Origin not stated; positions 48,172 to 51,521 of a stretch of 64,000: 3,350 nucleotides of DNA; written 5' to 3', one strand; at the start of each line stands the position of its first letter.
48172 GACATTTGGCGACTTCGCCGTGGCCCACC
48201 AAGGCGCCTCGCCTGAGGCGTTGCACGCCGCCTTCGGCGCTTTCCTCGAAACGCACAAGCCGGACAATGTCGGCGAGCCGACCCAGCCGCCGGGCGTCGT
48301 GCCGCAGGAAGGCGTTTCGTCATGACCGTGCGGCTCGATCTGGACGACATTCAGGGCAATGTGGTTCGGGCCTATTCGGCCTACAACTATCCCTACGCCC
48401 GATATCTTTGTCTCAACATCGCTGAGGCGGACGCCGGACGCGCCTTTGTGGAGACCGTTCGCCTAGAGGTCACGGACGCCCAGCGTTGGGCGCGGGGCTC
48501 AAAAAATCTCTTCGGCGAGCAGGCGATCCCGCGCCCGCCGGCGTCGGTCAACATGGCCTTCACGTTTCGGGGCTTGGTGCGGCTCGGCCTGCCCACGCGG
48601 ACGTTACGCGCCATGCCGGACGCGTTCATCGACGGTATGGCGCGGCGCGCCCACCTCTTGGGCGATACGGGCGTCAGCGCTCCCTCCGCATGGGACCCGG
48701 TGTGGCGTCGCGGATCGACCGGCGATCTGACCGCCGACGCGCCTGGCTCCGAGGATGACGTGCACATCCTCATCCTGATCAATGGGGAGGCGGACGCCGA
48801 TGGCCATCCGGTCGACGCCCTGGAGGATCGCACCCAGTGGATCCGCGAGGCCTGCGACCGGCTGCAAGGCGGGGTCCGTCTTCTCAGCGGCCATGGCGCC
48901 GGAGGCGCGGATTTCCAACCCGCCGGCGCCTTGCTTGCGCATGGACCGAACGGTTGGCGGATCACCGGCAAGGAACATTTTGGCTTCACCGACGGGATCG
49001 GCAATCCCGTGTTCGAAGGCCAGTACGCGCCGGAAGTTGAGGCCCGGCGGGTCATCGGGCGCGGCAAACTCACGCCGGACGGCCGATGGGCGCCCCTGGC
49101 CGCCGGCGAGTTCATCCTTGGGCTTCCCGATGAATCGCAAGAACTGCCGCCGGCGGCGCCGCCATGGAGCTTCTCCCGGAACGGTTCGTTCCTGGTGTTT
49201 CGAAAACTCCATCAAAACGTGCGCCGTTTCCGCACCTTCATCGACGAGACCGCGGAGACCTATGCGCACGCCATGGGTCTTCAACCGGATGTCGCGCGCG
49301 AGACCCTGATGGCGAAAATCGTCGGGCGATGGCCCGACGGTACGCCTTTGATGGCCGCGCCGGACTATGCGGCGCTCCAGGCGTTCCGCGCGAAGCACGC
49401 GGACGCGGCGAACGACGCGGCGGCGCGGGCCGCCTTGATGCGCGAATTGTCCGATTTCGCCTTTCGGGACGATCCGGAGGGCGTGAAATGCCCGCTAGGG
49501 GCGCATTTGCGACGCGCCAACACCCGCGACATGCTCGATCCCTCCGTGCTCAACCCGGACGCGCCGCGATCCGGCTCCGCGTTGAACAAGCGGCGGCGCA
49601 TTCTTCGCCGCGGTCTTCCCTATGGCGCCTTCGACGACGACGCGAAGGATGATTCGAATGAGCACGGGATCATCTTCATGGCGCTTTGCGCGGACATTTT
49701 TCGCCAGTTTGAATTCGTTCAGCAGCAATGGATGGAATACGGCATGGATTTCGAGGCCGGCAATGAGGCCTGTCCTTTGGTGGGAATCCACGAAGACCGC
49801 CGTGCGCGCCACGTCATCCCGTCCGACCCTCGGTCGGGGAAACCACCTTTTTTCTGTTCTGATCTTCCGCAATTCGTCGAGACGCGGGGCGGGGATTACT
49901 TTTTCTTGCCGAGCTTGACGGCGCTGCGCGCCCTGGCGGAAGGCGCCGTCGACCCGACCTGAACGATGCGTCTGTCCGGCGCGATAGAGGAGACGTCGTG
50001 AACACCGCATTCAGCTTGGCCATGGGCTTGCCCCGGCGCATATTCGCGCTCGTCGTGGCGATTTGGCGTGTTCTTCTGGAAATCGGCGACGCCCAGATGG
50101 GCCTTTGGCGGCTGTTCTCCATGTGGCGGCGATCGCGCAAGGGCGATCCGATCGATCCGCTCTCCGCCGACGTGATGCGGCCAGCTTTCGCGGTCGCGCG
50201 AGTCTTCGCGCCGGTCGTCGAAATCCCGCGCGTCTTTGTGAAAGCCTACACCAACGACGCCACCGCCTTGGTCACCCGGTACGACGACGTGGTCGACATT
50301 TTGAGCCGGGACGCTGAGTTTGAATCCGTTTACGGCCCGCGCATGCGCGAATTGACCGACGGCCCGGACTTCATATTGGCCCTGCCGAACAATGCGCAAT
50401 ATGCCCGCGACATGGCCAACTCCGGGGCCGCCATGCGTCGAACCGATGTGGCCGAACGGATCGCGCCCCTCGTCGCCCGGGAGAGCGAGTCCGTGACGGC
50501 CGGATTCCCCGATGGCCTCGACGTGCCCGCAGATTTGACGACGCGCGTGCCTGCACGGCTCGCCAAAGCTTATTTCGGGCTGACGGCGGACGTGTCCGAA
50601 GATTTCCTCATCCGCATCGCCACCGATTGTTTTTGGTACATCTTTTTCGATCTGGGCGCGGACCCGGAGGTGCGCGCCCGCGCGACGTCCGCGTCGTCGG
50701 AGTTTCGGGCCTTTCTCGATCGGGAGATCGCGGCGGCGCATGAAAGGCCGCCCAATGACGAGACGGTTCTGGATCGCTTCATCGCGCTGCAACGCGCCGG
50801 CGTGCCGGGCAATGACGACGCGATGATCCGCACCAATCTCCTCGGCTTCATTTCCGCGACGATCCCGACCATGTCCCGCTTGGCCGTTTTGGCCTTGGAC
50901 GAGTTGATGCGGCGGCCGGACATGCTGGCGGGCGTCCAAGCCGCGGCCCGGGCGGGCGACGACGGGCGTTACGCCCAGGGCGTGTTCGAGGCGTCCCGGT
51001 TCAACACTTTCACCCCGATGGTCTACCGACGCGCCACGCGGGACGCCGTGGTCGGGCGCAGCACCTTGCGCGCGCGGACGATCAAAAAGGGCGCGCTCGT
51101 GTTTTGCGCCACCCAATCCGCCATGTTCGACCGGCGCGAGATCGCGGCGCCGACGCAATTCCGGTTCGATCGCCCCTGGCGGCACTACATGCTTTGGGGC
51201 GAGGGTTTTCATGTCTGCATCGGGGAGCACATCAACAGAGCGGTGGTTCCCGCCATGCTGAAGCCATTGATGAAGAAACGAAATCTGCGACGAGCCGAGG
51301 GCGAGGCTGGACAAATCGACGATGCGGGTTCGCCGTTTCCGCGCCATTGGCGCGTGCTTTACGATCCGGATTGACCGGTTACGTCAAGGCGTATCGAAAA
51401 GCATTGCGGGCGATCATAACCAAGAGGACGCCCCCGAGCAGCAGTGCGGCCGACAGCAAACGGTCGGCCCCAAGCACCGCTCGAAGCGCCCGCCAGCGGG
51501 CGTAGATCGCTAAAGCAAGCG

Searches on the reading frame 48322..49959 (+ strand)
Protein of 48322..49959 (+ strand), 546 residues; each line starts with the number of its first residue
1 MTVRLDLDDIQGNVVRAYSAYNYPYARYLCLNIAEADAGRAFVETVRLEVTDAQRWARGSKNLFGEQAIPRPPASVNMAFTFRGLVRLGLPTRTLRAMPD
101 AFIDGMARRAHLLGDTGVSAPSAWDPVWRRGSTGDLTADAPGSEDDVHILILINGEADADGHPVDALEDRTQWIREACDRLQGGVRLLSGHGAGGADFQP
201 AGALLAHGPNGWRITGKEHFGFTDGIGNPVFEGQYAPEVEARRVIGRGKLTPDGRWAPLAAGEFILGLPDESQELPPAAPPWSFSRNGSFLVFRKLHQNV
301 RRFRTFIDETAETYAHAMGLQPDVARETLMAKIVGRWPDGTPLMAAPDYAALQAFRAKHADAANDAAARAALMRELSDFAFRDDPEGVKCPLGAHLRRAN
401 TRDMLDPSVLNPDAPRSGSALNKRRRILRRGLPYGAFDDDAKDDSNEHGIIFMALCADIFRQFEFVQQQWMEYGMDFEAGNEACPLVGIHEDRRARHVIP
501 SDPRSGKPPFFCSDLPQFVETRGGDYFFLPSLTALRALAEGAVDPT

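Call 26: search_protein_families(library=pfam, proteins=[window:48322-49959:+], max_evalue=0.001)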
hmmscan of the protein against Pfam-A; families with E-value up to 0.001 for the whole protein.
window:48322-49959:+ (546 aa): 2 families
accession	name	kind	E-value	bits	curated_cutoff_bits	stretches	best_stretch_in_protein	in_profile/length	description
PF21105.3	DyP_N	-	7.6e-07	29.8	27.5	1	9-158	1-133/163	DyP dimeric alpha+beta barrel domain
PF20628.3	Dyp_perox_C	-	2.2e-05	24.7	20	0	423-471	96-138/166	Dyp-type peroxidase, C-terminal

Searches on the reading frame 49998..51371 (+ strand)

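Call 26: search_protein_families(library=pfam, proteins=[window:49998-51371:+], max_evalue=0.001)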
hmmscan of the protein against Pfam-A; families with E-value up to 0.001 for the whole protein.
window:49998-51371:+ (458 aa): 1 family
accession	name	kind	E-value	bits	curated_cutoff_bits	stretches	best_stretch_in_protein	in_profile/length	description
PF00067.27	p450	-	0.00017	20.9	22.8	0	232-418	212-422/462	Cytochrome P450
